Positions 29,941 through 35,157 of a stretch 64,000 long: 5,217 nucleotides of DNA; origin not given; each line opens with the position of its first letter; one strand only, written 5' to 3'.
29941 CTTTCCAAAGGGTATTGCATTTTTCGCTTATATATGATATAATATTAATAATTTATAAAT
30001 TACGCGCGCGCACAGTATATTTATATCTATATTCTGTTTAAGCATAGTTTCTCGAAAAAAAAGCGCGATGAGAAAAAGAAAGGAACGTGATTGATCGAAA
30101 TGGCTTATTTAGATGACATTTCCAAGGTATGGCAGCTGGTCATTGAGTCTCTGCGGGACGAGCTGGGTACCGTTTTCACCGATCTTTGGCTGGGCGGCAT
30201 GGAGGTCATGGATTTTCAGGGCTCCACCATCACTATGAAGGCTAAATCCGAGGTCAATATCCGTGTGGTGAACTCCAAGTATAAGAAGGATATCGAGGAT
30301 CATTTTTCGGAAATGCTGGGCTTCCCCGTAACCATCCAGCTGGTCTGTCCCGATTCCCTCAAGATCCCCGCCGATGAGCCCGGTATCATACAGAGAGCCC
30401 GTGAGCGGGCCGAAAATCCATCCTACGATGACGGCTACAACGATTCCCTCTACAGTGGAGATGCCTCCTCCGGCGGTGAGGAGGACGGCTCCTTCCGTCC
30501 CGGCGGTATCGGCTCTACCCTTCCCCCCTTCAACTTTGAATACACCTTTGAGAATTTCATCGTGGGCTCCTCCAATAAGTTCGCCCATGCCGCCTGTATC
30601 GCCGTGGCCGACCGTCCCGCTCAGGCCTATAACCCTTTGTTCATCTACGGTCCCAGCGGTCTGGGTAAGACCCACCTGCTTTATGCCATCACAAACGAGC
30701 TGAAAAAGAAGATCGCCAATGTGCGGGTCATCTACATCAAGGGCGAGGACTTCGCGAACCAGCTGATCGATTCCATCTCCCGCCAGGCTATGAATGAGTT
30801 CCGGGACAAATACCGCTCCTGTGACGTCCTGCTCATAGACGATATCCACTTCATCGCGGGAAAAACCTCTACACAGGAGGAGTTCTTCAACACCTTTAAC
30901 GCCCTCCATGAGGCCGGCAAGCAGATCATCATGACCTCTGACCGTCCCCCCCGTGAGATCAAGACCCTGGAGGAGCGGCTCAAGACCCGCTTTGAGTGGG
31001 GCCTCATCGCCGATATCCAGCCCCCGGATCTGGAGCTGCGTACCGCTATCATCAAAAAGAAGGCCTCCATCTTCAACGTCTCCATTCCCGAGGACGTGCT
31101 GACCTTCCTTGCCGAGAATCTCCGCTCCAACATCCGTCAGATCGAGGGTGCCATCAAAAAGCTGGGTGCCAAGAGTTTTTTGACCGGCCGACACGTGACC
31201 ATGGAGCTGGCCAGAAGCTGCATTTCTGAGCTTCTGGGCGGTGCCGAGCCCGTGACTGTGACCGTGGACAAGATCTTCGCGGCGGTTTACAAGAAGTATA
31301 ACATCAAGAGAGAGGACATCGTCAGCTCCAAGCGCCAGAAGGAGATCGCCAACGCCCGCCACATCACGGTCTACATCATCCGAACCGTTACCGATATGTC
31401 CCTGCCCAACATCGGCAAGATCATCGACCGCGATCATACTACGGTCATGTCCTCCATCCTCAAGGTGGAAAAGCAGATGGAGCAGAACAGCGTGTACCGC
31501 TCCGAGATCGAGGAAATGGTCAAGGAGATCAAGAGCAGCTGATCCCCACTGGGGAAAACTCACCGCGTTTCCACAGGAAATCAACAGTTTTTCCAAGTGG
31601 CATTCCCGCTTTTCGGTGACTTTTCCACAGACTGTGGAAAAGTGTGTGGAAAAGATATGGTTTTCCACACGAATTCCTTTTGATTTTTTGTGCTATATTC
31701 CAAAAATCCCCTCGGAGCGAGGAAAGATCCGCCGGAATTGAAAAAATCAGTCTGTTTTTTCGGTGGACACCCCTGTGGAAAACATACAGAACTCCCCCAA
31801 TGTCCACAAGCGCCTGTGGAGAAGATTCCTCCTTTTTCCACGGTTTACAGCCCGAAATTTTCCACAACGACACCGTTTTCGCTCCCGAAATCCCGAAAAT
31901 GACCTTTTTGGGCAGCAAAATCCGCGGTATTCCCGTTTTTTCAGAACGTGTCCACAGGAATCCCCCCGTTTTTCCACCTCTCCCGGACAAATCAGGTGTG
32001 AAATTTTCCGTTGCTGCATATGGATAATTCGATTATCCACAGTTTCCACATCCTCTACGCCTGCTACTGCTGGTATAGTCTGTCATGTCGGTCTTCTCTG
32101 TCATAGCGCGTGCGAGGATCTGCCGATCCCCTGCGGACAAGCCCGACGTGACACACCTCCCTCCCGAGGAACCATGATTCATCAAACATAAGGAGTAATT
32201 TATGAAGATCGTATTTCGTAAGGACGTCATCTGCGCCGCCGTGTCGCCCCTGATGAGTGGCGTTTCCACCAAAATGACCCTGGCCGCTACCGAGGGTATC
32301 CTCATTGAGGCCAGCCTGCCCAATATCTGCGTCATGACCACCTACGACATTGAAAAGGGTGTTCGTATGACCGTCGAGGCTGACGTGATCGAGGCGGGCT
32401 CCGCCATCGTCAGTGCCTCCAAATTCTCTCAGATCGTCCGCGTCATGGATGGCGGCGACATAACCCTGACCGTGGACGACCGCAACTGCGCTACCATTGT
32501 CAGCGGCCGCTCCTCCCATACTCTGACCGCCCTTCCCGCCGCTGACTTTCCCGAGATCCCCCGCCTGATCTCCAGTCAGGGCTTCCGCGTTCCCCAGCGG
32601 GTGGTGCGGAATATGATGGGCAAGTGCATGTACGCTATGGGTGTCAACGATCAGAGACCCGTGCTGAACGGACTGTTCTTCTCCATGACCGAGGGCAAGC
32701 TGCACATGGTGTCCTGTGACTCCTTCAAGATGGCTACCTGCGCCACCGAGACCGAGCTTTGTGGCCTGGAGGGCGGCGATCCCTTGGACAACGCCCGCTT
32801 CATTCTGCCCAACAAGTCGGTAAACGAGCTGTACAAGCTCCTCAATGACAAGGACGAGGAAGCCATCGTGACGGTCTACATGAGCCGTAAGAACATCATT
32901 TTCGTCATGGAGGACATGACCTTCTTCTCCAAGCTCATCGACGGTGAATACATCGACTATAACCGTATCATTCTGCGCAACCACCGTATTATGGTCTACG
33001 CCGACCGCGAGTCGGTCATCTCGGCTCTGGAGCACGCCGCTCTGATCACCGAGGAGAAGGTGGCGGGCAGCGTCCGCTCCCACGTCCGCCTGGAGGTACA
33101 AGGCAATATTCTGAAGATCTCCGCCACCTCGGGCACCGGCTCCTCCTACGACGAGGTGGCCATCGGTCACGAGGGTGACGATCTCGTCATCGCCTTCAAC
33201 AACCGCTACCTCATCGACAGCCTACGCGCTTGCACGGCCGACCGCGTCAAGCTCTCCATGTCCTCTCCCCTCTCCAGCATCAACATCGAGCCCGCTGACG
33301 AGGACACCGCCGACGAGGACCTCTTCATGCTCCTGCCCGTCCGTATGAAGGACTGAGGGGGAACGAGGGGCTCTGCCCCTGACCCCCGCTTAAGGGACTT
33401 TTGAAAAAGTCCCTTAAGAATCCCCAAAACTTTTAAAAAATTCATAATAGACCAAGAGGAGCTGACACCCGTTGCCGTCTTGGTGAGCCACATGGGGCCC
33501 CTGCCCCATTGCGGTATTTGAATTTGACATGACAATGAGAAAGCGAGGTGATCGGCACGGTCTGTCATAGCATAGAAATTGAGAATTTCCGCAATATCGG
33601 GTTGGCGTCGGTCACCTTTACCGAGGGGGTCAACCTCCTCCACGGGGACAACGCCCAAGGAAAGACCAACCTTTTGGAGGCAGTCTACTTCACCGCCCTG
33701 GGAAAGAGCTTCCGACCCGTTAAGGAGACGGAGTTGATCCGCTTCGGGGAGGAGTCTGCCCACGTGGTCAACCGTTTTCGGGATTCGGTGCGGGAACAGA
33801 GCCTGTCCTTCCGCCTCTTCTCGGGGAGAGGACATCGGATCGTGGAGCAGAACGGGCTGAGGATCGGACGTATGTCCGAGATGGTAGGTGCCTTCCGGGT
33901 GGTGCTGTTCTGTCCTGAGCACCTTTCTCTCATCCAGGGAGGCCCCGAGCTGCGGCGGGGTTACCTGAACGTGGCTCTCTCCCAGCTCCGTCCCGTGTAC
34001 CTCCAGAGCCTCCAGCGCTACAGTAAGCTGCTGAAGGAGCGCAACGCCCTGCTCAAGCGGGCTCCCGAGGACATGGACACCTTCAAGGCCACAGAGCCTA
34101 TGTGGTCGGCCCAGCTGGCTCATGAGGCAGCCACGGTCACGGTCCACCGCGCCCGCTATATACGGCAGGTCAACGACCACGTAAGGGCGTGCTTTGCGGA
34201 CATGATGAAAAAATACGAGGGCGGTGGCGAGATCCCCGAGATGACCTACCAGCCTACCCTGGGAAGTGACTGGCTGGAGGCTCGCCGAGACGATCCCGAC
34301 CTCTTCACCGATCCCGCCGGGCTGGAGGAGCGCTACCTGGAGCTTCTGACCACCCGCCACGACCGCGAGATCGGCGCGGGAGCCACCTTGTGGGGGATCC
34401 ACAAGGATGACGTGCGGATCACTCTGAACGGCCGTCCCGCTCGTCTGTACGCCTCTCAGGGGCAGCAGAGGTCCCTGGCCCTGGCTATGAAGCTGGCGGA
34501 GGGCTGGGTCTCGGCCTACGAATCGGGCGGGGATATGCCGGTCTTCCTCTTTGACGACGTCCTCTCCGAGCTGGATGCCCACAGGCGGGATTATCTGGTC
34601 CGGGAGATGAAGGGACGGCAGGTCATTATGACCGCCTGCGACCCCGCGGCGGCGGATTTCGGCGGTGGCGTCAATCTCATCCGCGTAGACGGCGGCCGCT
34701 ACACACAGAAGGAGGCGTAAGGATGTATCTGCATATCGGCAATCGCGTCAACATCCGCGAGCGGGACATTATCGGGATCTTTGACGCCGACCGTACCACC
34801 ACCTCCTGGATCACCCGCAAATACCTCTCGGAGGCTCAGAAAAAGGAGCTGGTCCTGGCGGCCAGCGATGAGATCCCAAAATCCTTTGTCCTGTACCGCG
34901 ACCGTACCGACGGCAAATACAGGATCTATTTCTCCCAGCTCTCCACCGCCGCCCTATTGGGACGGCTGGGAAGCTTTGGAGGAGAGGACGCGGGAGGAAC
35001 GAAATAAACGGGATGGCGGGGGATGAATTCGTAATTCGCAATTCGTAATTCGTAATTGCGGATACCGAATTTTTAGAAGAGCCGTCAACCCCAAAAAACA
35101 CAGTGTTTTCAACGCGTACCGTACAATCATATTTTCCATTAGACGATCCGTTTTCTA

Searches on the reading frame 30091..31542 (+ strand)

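Call 10: search_protein_families(library=pfam, proteins=[window:30091-31542:+], max_evalue=0.01)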
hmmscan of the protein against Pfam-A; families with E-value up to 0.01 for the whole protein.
window:30091-31542:+ (483 aa): 18 families
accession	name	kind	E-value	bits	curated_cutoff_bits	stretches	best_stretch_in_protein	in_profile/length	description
PF00308.24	Bac_DnaA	-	1.1e-69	234.1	23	1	148-307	2-161/162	Bacterial DnaA ATPAse domain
PF08299.17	Bac_DnaA_C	-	1.5e-22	79.8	31.5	1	392-459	1-69/69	Bacterial dnaA protein helix-turn-helix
PF00004.35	AAA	-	8.3e-11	42.9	21.2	1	184-302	2-128/131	ATPase family associated with various cellular activities (AAA)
PF01695.23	IstB_IS21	-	3.4e-07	30.4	24.1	1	183-286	95-195/238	IstB-like ATP binding protein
PF13173.12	AAA_14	-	8.6e-07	29.5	27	1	181-299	3-113/129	AAA domain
PF01637.24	ATPase_2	-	1.2e-06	28.9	33.2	1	179-284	19-117/225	ATPase domain predominantly from Archaea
PF13401.12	AAA_22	-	4.8e-06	27.3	27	1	182-274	7-109/130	AAA domain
PF00910.28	RNA_helicase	-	7.6e-06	26.8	21.5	1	184-265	2-70/105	RNA helicase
PF13191.12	AAA_16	-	2.5e-05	25.3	32.6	1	178-239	22-84/167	AAA ATPase domain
PF11638.13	DnaA_N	-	3.3e-05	23.9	24.6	1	12-73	2-64/65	DnaA N-terminal domain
PF05496.18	RuvB_N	-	5.9e-05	23.3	27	1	153-257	6-98/159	Holliday junction DNA helicase RuvB P-loop domain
PF13479.12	AAA_24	-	8.5e-05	22.9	27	1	183-252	5-73/195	AAA domain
PF24883.2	NPHP3_N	-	0.00041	21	24.8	1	182-253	24-95/164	Nephrocystin 3, N-terminal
PF07693.20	KAP_NTPase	-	0.0045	16.7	20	0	182-245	22-91/293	KAP family P-loop domain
PF03266.21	NTPase_1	-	0.0065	16.8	23.9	0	183-212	2-31/168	NTPase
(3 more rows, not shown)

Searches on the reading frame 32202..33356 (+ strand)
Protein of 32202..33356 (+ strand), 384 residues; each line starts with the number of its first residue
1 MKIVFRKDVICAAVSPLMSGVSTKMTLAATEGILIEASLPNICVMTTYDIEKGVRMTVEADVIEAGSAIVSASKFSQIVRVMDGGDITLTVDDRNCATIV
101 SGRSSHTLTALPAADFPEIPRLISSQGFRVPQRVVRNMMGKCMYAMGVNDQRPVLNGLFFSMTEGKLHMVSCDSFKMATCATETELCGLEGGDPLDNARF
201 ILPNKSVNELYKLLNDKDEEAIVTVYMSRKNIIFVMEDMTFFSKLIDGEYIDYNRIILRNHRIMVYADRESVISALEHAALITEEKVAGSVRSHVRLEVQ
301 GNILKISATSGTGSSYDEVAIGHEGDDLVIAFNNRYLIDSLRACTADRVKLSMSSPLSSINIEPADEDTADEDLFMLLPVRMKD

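Call 10: search_protein_families(library=pfam, proteins=[window:32202-33356:+], max_evalue=0.01)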
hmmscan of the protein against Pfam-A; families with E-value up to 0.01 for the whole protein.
window:32202-33356:+ (384 aa): 3 families
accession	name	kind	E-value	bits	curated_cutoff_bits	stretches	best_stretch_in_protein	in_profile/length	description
PF02767.21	DNA_pol3_beta_2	-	9.9e-23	81.1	27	1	130-250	2-114/116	DNA polymerase III beta subunit, central domain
PF00712.24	DNA_pol3_beta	-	9.5e-22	77.8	24.4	2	1-120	1-120/120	DNA polymerase III beta subunit, N-terminal domain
PF02768.20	DNA_pol3_beta_3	-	1.3e-16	60.9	27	1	255-372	2-115/121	DNA polymerase III beta subunit, C-terminal domain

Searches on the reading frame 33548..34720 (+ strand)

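Call 10: search_protein_families(library=pfam, proteins=[window:33548-34720:+], max_evalue=0.01)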
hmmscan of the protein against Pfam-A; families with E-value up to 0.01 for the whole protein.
window:33548-34720:+ (390 aa): 4 families
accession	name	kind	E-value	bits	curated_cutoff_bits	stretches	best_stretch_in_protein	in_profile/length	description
PF02463.25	SMC_N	-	7.6e-14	52.1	40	1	7-363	3-196/220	RecF/RecN/SMC N terminal domain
PF13476.12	AAA_23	-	2e-08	35.6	27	1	8-70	1-62/201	AAA domain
PF13175.12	AAA_15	-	1.5e-06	28.5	32.1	1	7-48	4-45/374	AAA ATPase domain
PF13304.12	AAA_21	-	0.0033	18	27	0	29-55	2-36/304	AAA domain, putative AbiEii toxin, Type IV TA system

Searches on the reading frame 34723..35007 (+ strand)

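Call 10: search_protein_families(library=pfam, proteins=[window:34723-35007:+], max_evalue=0.01)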
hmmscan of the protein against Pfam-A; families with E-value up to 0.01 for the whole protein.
window:34723-35007:+ (94 aa): 0 families

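Call 64: search_protein_families(library=ncbifam, proteins=[window:34723-35007:+], max_evalue=0.01)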
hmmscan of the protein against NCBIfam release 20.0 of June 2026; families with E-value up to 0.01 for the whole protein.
window:34723-35007:+ (94 aa): 1 family
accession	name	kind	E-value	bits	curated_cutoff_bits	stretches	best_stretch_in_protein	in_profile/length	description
NF046065.1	MtxRegRemB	equivalog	2.5e-14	53.2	40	1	1-79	1-73/84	extracellular matrix regulator RemB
